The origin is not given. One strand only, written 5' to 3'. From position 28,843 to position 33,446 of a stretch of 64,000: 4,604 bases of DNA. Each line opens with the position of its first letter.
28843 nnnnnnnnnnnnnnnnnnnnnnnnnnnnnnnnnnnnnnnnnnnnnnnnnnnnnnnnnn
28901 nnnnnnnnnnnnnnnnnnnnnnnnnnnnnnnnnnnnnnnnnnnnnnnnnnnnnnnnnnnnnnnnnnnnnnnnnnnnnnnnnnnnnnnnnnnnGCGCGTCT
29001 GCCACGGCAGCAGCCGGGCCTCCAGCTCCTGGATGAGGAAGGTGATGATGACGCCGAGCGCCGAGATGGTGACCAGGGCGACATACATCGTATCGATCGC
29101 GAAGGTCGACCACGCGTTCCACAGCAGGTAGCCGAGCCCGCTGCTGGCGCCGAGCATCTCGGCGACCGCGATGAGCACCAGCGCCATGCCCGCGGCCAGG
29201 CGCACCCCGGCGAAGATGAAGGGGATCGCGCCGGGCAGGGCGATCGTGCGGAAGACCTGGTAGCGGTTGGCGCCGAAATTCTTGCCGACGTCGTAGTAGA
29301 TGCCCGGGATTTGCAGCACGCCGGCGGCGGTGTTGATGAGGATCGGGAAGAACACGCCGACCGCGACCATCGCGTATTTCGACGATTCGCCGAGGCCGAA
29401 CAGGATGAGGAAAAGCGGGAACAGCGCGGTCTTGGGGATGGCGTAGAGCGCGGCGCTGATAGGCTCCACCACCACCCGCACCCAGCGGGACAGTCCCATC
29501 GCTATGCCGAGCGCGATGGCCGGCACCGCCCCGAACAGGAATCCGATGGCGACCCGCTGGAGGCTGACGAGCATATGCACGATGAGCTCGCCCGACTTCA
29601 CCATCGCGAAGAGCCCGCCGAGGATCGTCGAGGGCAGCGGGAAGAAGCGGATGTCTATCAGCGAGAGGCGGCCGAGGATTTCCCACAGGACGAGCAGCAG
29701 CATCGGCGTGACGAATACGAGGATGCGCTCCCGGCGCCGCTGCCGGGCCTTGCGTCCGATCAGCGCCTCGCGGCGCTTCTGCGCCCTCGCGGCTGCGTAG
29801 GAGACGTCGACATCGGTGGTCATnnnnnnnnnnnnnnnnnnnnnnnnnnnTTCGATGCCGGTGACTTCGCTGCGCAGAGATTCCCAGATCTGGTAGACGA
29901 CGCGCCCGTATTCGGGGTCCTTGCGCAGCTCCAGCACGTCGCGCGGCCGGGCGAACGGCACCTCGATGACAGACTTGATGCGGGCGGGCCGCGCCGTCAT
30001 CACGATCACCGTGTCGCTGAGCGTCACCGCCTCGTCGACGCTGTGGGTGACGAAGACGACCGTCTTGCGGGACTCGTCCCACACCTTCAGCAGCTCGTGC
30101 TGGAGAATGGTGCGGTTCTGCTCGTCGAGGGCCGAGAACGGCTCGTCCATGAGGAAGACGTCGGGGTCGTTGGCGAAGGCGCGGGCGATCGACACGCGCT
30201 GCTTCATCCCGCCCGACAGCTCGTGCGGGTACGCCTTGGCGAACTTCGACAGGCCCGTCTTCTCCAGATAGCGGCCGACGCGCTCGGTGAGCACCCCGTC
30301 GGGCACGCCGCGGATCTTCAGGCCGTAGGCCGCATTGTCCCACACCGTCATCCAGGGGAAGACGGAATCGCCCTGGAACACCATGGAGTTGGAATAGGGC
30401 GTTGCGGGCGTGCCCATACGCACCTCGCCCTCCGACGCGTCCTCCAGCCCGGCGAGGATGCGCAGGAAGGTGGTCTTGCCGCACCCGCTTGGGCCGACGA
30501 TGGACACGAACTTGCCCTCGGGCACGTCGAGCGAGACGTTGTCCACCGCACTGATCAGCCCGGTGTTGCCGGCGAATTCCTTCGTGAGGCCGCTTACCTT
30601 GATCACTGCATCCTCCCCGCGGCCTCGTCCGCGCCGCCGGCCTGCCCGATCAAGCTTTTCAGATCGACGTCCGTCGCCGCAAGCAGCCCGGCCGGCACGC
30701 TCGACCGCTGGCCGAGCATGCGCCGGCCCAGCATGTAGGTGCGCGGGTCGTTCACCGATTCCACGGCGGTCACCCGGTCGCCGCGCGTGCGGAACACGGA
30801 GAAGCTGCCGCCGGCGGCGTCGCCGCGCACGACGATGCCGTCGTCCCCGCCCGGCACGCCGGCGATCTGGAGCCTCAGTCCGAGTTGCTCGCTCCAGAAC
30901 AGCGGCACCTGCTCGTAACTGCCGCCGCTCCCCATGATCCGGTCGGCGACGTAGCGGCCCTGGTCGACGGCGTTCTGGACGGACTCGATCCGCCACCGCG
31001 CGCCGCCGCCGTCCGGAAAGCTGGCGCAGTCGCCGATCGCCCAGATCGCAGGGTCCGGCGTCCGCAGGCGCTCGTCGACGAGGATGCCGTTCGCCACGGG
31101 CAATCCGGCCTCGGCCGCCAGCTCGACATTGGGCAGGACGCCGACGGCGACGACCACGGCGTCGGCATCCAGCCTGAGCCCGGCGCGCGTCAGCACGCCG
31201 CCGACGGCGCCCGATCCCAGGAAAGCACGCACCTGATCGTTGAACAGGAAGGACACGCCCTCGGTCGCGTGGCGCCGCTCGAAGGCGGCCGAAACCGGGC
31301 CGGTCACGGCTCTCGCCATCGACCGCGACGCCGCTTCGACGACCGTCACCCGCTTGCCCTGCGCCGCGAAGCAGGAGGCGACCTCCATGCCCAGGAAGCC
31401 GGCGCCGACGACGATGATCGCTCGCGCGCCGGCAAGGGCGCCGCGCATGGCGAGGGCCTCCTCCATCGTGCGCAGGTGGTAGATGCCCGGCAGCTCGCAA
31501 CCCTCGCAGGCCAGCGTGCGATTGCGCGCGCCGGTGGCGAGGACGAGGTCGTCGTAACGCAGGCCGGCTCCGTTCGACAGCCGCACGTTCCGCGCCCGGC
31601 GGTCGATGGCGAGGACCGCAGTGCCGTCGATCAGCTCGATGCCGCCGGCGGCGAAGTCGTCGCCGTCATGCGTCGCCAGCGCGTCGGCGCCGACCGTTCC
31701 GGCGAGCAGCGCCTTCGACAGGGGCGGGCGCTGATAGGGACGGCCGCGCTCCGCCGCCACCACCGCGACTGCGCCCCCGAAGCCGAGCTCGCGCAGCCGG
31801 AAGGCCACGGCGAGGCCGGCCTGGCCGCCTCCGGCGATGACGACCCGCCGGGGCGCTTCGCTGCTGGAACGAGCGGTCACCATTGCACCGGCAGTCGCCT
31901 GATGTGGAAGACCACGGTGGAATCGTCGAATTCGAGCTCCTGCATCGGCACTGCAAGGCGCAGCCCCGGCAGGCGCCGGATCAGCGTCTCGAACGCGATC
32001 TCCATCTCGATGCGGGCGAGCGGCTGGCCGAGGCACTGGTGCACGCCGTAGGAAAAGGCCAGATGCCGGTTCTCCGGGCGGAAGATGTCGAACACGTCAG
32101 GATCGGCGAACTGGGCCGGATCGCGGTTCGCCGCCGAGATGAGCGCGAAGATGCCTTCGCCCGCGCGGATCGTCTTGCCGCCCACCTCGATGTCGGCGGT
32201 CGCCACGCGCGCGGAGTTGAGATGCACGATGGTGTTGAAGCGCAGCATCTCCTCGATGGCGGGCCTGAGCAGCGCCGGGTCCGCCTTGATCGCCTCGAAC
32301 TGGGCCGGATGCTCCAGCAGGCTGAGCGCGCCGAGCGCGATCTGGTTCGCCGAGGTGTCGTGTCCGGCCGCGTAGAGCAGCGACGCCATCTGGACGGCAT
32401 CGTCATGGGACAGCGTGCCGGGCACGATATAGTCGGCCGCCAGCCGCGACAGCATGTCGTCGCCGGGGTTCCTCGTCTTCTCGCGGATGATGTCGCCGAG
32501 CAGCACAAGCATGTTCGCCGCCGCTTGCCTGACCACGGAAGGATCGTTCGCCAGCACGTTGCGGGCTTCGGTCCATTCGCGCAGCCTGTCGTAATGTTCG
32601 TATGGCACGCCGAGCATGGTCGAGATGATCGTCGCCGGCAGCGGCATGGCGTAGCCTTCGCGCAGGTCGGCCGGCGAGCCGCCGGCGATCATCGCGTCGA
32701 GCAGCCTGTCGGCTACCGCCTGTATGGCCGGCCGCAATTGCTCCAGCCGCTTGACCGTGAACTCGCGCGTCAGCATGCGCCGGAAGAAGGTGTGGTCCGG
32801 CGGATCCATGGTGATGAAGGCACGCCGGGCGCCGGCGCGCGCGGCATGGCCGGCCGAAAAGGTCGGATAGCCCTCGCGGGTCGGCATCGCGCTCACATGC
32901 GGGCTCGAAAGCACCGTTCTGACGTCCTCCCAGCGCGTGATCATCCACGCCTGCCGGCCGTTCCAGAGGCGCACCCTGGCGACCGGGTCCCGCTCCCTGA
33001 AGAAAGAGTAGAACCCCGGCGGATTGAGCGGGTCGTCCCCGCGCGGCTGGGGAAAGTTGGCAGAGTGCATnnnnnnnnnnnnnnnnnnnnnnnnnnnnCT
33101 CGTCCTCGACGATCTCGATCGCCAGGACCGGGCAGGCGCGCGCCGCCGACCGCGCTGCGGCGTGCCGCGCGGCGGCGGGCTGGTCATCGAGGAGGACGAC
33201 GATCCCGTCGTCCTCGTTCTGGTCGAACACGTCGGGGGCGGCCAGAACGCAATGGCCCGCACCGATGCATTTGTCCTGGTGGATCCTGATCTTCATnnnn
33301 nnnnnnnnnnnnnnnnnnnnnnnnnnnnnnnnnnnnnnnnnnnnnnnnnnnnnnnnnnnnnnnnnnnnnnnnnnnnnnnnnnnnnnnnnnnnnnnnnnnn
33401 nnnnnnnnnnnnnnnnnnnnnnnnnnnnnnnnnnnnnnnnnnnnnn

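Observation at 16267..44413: A 28-kb MarR regulon readable from the DNA: about 7 copies of ATCAG-YATR-CTGAT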

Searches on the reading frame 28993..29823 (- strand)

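Call 6: search_protein_families(library=pfam, proteins=[window:28993-29823:-])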
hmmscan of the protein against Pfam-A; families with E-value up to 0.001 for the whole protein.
window:28993-29823:- (277 aa): 1 family
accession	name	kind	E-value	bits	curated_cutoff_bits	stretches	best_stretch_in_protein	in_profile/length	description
PF00528.27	BPD_transp_1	-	1.8e-24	86.9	26.4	1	103-267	2-178/184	Binding-protein-dependent transport system inner membrane component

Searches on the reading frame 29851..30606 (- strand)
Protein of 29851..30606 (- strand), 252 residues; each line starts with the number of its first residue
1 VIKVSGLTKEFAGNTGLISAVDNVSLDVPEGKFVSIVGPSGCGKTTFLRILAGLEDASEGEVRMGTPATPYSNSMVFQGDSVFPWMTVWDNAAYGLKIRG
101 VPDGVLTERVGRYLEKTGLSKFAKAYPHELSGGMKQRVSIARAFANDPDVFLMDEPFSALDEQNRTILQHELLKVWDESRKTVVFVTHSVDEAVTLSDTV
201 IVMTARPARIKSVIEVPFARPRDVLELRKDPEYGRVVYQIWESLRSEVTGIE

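Call 6: search_protein_families(library=pfam, proteins=[window:29851-30606:-])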
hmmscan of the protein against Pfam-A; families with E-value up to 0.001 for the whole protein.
window:29851-30606:- (252 aa): 5 families
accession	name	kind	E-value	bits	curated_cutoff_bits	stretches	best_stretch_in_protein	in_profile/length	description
PF00005.33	ABC_tran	-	1.2e-31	110.5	25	1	22-157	2-136/137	ABC transporter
PF13304.12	AAA_21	-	8.2e-07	29.8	27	0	34-57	2-25/304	AAA domain, putative AbiEii toxin, Type IV TA system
PF02463.25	SMC_N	-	4.5e-06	26.7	40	0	126-205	133-213/220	RecF/RecN/SMC N terminal domain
PF00004.35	AAA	-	5.5e-06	27.3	21.2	0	111-211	23-115/131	ATPase family associated with various cellular activities (AAA)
PF13238.12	AAA_18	-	0.00044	21.1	29.4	0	35-53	2-20/128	AAA domain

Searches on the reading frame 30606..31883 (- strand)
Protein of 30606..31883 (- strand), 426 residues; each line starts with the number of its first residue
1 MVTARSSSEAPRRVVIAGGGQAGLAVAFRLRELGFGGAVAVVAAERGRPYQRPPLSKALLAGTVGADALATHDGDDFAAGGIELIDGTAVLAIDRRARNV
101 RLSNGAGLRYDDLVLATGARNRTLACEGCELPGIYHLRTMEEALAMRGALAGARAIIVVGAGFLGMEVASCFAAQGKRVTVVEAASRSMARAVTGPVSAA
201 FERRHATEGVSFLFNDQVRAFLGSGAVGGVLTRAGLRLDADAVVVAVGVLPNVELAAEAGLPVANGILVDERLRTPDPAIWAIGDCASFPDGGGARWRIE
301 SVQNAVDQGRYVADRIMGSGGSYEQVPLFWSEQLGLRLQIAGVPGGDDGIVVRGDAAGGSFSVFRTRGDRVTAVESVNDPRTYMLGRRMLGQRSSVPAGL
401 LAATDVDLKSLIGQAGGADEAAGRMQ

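Call 6: search_protein_families(library=pfam, proteins=[window:30606-31883:-])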
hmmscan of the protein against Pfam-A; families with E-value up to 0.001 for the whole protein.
window:30606-31883:- (426 aa): 6 families
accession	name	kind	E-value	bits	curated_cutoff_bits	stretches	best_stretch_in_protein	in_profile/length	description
PF07992.20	Pyr_redox_2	-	6.3e-64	216.6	26.1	1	13-309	2-291/291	Pyridine nucleotide-disulphide oxidoreductase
PF14759.12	Reductase_C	-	2.7e-25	89.1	25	1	329-411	2-84/85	Reductase C-terminal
PF00070.33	Pyr_redox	-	5.3e-15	56.1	22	1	156-230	2-77/82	Pyridine nucleotide-disulphide oxidoreductase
PF01266.30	DAO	-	3.6e-09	37.1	27.9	0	156-185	2-31/353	FAD dependent oxidoreductase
PF13738.12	Pyr_redox_3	-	2e-06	27.7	30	0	110-258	125-276/305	Pyridine nucleotide-disulphide oxidoreductase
PF02737.24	3HCDH_N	-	0.00029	21.2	22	1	156-208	2-53/180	3-hydroxyacyl-CoA dehydrogenase, NAD binding domain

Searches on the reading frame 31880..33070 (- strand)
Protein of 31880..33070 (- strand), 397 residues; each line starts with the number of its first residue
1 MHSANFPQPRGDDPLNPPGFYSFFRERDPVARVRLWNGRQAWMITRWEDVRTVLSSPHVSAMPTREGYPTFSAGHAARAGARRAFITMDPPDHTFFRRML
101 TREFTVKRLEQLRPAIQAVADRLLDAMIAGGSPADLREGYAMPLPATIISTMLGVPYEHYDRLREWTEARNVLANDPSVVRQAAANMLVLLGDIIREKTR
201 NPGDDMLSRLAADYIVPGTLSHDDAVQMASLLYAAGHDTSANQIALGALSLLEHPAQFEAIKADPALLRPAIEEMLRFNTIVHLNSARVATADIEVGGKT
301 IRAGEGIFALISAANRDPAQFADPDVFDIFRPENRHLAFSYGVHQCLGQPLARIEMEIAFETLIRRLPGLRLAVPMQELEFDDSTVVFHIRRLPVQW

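Call 6: search_protein_families(library=pfam, proteins=[window:31880-33070:-])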
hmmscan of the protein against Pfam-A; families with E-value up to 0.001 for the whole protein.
window:31880-33070:- (397 aa): 1 family
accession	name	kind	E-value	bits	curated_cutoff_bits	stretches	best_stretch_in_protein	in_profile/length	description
PF00067.27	p450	-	6.7e-35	121.2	22.8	1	218-366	256-431/462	Cytochrome P450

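Call 26: search_protein_families(library=ncbifam, proteins=[window:31880-33070:-], max_evalue=0.00001)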
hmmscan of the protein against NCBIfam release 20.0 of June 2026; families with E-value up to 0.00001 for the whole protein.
window:31880-33070:- (397 aa): 7 families
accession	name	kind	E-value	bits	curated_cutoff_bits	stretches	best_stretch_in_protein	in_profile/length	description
NF045816.1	PentlenlactSyn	equivalog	8.4e-70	235.5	700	1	26-396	24-395/396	pentalenolactone synthase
TIGR04538.1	P450_cycloAA_1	subfamily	3e-45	154.8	500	1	16-374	10-373/395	cytochrome P450, cyclodipeptide synthase-associated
TIGR04515.1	P450_rel_GT_act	subfamily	7.4e-43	147.4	343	1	40-395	52-385/386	P450-derived glycosyltransferase activator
NF041802.1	P450_SolI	exception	3.3e-42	144.4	850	1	24-368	39-396/424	solanimycin biosynthesis cytochrome P450 SolI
NF041177.1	Cyp119_Thmprot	equivalog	1.1e-41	142.8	680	1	36-367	16-340/368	cytochrome P450 Cyp119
TIGR04458.1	CYP450_TxtE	equivalog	5.5e-36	124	500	1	17-374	13-382/403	4-nitrotryptophan synthase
NF050147.1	aminopyruv_ApyO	equivalog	2.6e-09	36.2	525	1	86-366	81-392/444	RiPP biosynthesis cytochrome P450 ApyO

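Call 72: search_solved_structures(query=window:31880-33070:-, max_evalue=1e-30)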
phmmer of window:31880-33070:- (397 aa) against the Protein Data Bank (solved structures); distinct sequences matched with E-value up to 1e-30: 287 (the best 60 are shown).
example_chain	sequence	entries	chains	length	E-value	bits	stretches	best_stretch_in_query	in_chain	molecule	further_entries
2z36_A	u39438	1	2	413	4.3e-95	322.3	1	7-397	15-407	Cytochrome P450 type compactin 3'',4''-hydroxylase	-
3tyw_A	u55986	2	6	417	7.1e-93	314.9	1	5-397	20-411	Putative cytochrome P450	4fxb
9u7w_A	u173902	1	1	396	2.9e-92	312.9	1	4-397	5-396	Cytochrome P450 hydroxylase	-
3cv9_A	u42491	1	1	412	9.6e-92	311.2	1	6-397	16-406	Cytochrome P450-SU1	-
7di3_A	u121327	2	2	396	1.1e-91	311.1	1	4-397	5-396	Cytochrome P450 hydroxylase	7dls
2zby_A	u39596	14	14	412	1.3e-91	310.8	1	6-397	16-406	Cytochrome P450-SU1 | Vitamin D3 dihydroxylase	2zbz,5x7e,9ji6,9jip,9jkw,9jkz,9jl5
9u7x_A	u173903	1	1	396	1.7e-91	310.4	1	4-397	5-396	Cytochrome P450 hydroxylase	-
2zbx_A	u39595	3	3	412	2.6e-91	309.8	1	6-397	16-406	Cytochrome P450-SU1 | Vitamin D3 dihydroxylase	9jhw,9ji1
3cv8_A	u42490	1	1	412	3.3e-91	309.5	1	6-397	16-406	Cytochrome P450-SU1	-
5y1i_A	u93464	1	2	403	4.3e-91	309.1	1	14-397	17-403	Cytochrome P450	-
4ubs_A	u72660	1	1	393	2e-90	306.9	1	6-397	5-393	Pentalenic acid synthase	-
6b11_A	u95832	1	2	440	2.6e-84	286.8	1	13-397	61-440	20-oxo-5-O-mycaminosyltylactone 23-monooxygenase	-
8swl_A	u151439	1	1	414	3e-84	286.6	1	13-397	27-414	Cytochrome P450 105Q4 Cyp105Q4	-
3abb_A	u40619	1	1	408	1.4e-83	284.4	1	4-382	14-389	Cytochrome P450 hydroxylase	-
3e5l_A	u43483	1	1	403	3e-83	283.3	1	7-397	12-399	Cytochrome P450 (Cytochrome P450 hydroxylase)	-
3e5j_A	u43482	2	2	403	3e-83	283.3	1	7-397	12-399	Cytochrome P450 (Cytochrome P450 hydroxylase)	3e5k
3aba_A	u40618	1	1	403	3.1e-83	283.2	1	7-397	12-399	Cytochrome P450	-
5it1_A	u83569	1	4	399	3.4e-82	279.8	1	13-397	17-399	Putative cytochrome P450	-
8z9s_A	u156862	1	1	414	6e-81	275.7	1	13-397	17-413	Cytochrome P450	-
8jnp_A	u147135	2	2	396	7e-79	268.9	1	9-397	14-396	Cytochrome P450 CftA | Cytochrome P450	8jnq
1cmn_A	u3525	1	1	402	8.5e-78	265.3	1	4-382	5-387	CYTOCHROME P450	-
1xqd_A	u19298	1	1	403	1.3e-77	264.7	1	4-382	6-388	CYTOCHROME P450 55A1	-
1cmj_A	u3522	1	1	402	3.1e-77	263.5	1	4-382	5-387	CYTOCHROME P450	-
1ulw_A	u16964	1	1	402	3.2e-77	263.4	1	4-382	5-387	Cytochrome P450 55A1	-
1ehe_A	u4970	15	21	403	5.7e-77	262.6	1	4-382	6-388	CYTOCHROME P450NOR | CYTOCHROME P450 55A1 | CYTOCHROME P450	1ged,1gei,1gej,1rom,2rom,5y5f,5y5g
1jfb_A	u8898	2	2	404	5.7e-77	262.6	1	4-382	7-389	nitric-oxide reductase cytochrome P450 55A1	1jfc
1cl6_A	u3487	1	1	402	5.8e-77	262.6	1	4-382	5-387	CYTOCHROME P450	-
7qan_AAA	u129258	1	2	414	8.6e-77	262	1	4-397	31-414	Cytochrome P450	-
4z5p_A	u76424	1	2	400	3e-76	260.2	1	21-397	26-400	Cytochrome P450 hydroxylase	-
5ysm_A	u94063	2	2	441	1.1e-75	258.3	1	10-397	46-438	Cytochrome P450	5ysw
6m4p_A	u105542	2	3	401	1.5e-75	257.9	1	13-397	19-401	Cytochrome P450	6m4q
7wex_A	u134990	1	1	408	1.3e-73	251.6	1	16-374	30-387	Cytochrome P450 hydroxylase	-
2whw_A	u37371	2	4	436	1.7e-71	244.6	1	15-397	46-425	CYTOCHROME P450 MONOOXYGENASE | CYTOCHROME P450 HYDROXYLASE PIKC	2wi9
2vz7_A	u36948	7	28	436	1.7e-71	244.6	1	15-397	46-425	CYTOCHROME P450 MONOOXYGENASE | CYTOCHROME P450 HYDROXYLASE PIKC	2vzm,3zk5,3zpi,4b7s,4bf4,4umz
8gue_A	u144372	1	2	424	2.6e-71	244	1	15-397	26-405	Cytochrome P450 monooxygenase PikC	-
7xbm_A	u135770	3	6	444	3e-71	243.7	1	15-397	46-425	Cytochrome P450 monooxygenase PikC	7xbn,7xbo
2bvj_A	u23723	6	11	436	3.7e-71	243.5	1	15-397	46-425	CYTOCHROME P450 MONOOXYGENASE | CYTOCHROME P450 HYDROXYLASE PIKC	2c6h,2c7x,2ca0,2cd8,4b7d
6f0b_A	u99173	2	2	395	1.9e-69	237.8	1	12-397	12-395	Cytochrome P450 monooxygenase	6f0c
7oq6_A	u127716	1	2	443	2e-69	237.8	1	14-388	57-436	Cytochrome P450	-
9lwe_A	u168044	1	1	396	6.6e-69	236.1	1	7-397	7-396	P450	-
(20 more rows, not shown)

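Call 76: search_dna_similar(query=window:31880-33070:-, collection=plasmids, mode=protein, max_rows=15, max_evalue=1e-40)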
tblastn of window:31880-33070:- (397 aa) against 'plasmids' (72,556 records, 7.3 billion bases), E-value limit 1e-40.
Records with a match: 605; places in all: 923; records where one place covers at least 80% of the query: 569.
Best place of each record, by identity: <60% 605.
By first word of the organism name: Streptomyces 224; Rhizobium 85; Sinorhizobium 56; Bacillus 53; Ralstonia 38; Rhodococcus 22; Mycobacterium 12; Priestia 12; Mesorhizobium 11; Burkholderia 8; and 41 more.
By predicted mobility (MOB-suite, as given by PLSDB): non-mobilizable 328; conjugative 150; mobilizable 127.
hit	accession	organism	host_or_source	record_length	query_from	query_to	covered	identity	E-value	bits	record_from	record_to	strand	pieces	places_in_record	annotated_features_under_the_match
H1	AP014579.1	Burkholderia sp. RPE67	Riptortus pedestris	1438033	5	397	99%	53.5%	1e-132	426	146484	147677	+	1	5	putative cytochrome P450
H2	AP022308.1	Burkholderia sp. SFA1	-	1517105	5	397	99%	52.8%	5e-131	421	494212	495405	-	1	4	cytochrome P450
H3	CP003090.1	Burkholderia sp. YI23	-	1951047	5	397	99%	52.8%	9e-131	421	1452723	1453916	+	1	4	putative cytochrome P450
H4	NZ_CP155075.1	Paraburkholderia sp. PREW-6R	single cell,Phlox subulata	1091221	2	397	100%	47.9%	7e-111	363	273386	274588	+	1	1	none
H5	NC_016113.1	Streptantibioticus cattleyicolor NRRL 8057 = DSM 46488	-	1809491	4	397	99%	45.5%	3e-85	290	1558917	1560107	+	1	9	none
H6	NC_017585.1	Streptantibioticus cattleyicolor NRRL 8057 = DSM 46488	-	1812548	4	397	99%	45.5%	3e-85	290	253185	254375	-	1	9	none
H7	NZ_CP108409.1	Kitasatospora sp. NBC_01300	-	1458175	8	397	98%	46.0%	6e-92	309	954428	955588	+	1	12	record has no annotation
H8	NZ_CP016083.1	Streptomyces sp. SAT1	Adenophora trachelioides Maxim.,single ...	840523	14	397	97%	45.6%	2e-89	302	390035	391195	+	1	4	cytochrome P450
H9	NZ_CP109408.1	Kitasatospora sp. NBC_01519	-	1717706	11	397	97%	44.9%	2e-79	273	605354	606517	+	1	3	record has no annotation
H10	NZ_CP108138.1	Streptomyces sp. NBC_00184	-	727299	6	397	99%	44.3%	3e-88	298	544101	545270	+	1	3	cytochrome P450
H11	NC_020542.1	Sphingomonas sp. MM-1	-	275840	3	395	99%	44.1%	9e-91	306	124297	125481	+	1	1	cytochrome P450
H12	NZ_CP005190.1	Sphingobium sp. MI1205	-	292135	3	395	99%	44.1%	9e-91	306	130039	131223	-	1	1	cytochrome P450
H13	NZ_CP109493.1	Streptomyces sp. NBC_01435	-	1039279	5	397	99%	43.9%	5e-100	332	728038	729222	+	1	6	record has no annotation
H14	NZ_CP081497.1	Streptomyces sp. BHT-5-2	whole organism,plant soil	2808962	8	397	98%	43.9%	8e-93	311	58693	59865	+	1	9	none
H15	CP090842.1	Streptomyces viridifaciens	Whole organism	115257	7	397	98%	43.7%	4e-87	295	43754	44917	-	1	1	cytochrome P450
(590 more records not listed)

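Call 77: get_annotated_region(hit=H1, flank=9000)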
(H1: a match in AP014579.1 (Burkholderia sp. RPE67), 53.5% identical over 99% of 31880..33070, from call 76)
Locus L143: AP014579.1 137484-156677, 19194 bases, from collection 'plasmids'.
description: Burkholderia sp. RPE67 plasmid p1 DNA, complete genome
organism: Burkholderia sp. RPE67 (NCBI taxid 758796)
taxonomy: Bacteria; Pseudomonadota; Betaproteobacteria; Burkholderiales; Burkholderiaceae; Burkholderia; Burkholderia sp. RPE67
host: -; source: Riptortus pedestris; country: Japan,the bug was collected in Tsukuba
typing (MOB-suite, as given by PLSDB): non-mobilizable
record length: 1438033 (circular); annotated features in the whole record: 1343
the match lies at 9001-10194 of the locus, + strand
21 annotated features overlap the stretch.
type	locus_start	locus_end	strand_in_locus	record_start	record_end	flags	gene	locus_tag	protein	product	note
CDS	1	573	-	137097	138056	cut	-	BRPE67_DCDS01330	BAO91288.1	uncharacterized protein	-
CDS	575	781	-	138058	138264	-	-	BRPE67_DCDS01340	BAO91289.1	hypothetical protein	-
CDS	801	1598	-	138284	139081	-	-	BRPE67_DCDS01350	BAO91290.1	uncharacterized protein precursor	-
CDS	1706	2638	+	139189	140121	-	araC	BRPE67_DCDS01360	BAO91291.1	transcriptional regulator, AraC family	-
CDS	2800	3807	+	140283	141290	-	-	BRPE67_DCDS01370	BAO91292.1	2-dehydropantoate 2-reductase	-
CDS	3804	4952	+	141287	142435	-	-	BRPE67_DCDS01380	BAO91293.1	putative racemase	-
CDS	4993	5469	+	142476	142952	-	-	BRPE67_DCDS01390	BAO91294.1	acyl dehydratase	-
CDS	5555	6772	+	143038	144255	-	ompC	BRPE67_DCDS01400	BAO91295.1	OmpC family outer membrane porin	-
CDS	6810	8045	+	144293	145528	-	-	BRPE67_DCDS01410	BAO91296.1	putative cytochrome P450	-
CDS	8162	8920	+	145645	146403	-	-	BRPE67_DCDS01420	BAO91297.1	short-chain dehydrogenase/reductase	-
CDS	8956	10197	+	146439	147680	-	-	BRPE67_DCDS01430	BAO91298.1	putative cytochrome P450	-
CDS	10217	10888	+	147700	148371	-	-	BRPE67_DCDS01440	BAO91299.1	uncharacterized protein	-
CDS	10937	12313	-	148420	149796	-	-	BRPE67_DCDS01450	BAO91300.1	major facilitator superfamily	-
CDS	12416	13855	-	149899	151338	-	-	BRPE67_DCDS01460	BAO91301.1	succinic semialdehyde dehydrogenase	-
CDS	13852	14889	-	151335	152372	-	-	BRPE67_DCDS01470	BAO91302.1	aldo/keto reductase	-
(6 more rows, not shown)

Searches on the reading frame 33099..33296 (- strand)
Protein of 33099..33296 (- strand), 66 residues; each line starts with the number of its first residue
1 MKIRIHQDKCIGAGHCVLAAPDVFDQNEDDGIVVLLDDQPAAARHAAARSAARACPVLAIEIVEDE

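Call 6: search_protein_families(library=pfam, proteins=[window:33099-33296:-])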
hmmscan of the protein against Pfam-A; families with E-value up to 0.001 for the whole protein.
window:33099-33296:- (66 aa): 3 families
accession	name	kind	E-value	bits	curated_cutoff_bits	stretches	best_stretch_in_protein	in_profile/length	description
PF13370.11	Fer4_13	-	8e-13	49.3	24.5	1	7-61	3-57/58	4Fe-4S single cluster domain of Ferredoxin I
PF13459.11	Fer4_15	-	3.3e-11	44.2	22.4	1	3-62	1-66/66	4Fe-4S single cluster domain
PF06902.16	Fer4_19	-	5.7e-07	29.9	24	1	2-64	7-63/64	Divergent 4Fe-4S mono-cluster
